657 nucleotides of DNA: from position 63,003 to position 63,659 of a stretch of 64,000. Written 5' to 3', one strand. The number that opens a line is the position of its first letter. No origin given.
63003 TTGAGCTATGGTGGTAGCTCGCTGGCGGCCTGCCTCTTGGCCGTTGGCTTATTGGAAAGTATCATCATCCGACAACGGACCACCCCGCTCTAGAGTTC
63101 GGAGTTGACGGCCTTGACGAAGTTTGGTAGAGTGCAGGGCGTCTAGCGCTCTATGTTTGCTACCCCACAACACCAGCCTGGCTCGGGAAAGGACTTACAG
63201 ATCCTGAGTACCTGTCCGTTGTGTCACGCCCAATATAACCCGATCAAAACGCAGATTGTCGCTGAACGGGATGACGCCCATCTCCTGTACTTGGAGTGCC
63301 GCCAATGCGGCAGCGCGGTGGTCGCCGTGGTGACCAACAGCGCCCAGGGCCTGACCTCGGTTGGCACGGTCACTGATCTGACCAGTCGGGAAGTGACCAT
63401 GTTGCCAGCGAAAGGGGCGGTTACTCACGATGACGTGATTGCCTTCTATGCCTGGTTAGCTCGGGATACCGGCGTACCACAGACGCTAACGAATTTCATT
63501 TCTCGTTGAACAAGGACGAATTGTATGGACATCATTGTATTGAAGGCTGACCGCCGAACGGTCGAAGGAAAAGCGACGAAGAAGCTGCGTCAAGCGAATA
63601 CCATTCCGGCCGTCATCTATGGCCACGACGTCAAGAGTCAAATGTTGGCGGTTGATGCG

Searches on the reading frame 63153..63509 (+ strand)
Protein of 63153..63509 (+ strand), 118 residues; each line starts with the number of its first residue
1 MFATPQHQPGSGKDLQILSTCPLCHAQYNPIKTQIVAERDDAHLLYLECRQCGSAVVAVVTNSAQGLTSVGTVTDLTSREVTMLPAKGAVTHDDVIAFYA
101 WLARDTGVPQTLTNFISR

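Call 57: find_encoding_contigs(protein=window:63153-63509:+, flank=10000, max_places=1)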
Protein window:63153-63509:+ (118 aa): 4 contigs read that carry it; 1 place shown.
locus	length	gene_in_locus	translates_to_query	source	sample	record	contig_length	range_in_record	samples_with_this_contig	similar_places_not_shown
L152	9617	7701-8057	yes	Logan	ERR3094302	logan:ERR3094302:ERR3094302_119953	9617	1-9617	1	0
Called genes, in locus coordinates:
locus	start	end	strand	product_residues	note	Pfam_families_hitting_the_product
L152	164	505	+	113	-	-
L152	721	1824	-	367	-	PF04865:Baseplate_J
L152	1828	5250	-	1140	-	PF02811:PHP, PF07733:DNA_pol3_alpha, PF17657:DNA_pol3_finger, PF14579:HHH_6, PF01336:tRNA_anti-codon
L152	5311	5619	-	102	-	-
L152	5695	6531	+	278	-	-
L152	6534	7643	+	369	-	PF01098:FTSW_RODA_SPOVE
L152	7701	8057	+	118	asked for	-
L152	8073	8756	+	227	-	PF01386:Ribosomal_L25p, PF14693:Ribosomal_TL5_C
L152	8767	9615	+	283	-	?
